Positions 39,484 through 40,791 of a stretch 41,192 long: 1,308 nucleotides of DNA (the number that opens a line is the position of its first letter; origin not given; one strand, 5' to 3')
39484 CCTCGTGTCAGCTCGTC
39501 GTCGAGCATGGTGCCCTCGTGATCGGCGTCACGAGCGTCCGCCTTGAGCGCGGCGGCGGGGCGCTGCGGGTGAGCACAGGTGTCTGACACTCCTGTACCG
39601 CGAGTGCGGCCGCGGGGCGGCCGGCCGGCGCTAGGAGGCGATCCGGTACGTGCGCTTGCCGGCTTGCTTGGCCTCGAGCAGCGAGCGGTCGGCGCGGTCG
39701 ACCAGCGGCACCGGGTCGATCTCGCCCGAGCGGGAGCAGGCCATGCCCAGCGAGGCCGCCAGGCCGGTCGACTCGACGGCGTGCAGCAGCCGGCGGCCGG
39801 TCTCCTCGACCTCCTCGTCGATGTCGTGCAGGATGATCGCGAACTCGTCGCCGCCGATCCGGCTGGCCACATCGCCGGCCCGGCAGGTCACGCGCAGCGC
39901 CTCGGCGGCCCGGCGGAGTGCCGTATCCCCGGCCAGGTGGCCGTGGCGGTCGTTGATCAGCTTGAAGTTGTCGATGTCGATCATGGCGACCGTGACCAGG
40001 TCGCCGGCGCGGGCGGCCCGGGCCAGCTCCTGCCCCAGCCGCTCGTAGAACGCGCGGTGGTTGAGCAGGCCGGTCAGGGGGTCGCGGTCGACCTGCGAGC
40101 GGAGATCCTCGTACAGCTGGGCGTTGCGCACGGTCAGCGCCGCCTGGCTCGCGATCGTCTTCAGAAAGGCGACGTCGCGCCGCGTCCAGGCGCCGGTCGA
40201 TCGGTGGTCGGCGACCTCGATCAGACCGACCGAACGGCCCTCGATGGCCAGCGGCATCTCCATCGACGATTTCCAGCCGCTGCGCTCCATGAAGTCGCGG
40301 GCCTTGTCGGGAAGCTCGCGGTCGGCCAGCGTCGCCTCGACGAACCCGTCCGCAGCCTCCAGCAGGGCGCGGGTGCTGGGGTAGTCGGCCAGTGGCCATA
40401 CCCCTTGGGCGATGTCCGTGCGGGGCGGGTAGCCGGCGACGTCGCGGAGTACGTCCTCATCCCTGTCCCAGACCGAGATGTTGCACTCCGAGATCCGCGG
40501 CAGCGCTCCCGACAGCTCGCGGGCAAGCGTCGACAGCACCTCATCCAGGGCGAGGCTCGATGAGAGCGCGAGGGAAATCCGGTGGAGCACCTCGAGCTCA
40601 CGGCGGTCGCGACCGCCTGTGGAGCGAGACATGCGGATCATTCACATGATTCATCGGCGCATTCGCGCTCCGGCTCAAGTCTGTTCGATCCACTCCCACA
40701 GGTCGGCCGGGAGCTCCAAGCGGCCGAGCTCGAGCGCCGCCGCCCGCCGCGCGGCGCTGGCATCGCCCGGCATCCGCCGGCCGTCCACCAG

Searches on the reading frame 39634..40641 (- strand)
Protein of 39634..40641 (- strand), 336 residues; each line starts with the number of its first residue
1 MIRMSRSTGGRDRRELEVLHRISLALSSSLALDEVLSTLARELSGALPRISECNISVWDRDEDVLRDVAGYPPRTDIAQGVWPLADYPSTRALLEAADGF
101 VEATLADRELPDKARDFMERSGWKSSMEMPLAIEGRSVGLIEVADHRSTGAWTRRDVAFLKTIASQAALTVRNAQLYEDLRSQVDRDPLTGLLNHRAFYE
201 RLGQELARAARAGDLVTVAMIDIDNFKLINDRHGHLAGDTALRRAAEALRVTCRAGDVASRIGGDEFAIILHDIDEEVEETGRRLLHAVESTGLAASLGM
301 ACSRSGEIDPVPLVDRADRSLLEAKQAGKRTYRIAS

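Call 25: search_protein_families(library=ncbifam, proteins=[window:39634-40641:-], max_evalue=0.00001)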
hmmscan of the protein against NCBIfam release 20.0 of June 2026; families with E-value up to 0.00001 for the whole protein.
window:39634-40641:- (336 aa): 20 families
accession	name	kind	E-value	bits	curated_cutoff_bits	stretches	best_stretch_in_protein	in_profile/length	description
TIGR00254.1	GGDEF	domain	4.1e-37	127.5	37.4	1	183-334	4-166/168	diguanylate cyclase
NF038266.1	diguan_SiaD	equivalog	2.6e-36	125.3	290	1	175-329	85-249/252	biofilm regulation diguanylate cyclase SiaD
NF051473.1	DigCycDgcsShew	equivalog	4.9e-35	121.3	400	1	154-335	105-291/291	diguanylate cyclase DgcS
NF007423.1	PRK09966.1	equivalog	2.7e-32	112.1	325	1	168-325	227-390/390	diguanylate cyclase DgcN/YfiN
NF041606.1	dguan_cyc_DgcA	equivalog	1.7e-28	99.5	370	1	124-333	121-337/340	diguanylate cyclase DgcA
NF007135.0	PRK09581.1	equivalog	1.5e-27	96.6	474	1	186-330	294-450/457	PleD family two-component system response regulator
NF007380.0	PRK09894.1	equivalog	8.6e-27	94.2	256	1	180-329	125-281/296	diguanylate cyclase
NF047654.1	DiguCycDgcRLepto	equivalog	2.5e-26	92.3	500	1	171-275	120-224/295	diguanylate cyclase DgcR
NF011955.1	PRK15426.1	equivalog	4.2e-23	81.3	408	1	175-330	389-556/564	cellulose biosynthesis regulator diguanylate cyclase DgcQ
NF040885.1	diguan_DgcJ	equivalog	4.2e-21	75.3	500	1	173-278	330-435/493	diguanylate cyclase DgcJ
NF053781.1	cdiGMPphdstlr2612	equivalog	1.5e-20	72.5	1600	1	180-277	836-934/1268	Tlr1612 family c-di-GMP phosphodiesterase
NF007298.0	PRK09776.1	equivalog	2.2e-20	72.2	1135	1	179-292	679-793/1111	diguanylate cyclase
NF045675.1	PhdiestaseDibA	equivalog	2.5e-20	72.4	980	1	178-334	197-363/623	phosphodiesterase DibA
NF007474.0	PRK10060.1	equivalog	4.9e-20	71.3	782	1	172-335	227-395/663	cyclic di-GMP phosphodiesterase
NF007599.0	PRK10245.1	equivalog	1e-18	67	402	1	172-275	198-301/371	diguanylate cyclase AdrA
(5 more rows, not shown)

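Call 67: find_encoding_contigs(protein=window:39634-40641:-, flank=10000, max_places=3)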
Protein window:39634-40641:- (336 aa): 24 contigs read that carry it; 3 places shown.
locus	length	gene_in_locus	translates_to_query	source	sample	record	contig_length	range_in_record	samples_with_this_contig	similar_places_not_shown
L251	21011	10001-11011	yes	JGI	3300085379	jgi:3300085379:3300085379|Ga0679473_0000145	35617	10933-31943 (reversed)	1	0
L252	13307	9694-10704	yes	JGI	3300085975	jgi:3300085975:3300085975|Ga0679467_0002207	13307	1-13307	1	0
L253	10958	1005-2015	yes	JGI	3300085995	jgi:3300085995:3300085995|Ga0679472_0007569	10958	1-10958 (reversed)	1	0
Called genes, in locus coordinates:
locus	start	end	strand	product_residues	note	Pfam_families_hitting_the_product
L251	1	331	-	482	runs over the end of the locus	PF13541:ChlI, PF01078:Mg_chelatase, PF00158:Sigma54_activat (faint), PF07728:AAA_5, PF00493:MCM (weak), PF13335:Mg_chelatase_C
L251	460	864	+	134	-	PF04828:GFA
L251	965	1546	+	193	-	-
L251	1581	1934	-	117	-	PF02021:UPF0102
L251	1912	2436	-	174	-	PF01351:RNase_HII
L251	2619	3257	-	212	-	PF10502:Peptidase_S26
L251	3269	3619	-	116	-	PF01245:Ribosomal_L19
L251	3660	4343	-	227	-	PF01746:tRNA_m1G_MT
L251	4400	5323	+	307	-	PF00903:Glyoxalase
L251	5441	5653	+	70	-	-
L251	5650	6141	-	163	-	PF24986:PRC_RimM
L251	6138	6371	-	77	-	PF13083:KH_KhpA-B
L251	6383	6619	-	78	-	PF00886:Ribosomal_S16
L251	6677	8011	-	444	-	PF02881:SRP54_N, PF06414:Zeta_toxin (weak), PF13401:AAA_22 (weak), PF00448:SRP54, PF02978:SRP_SPB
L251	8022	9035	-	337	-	PF13401:AAA_22 (faint), PF02881:SRP54_N (weak), PF13604:AAA_30, PF00448:SRP54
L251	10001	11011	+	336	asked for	PF01590:GAF, PF13185:GAF_2, PF13492:GAF_3 (weak), PF00990:GGDEF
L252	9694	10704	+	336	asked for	PF01590:GAF, PF13185:GAF_2, PF13492:GAF_3 (weak), PF00990:GGDEF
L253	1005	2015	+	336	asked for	PF01590:GAF, PF13185:GAF_2, PF13492:GAF_3 (weak), PF00990:GGDEF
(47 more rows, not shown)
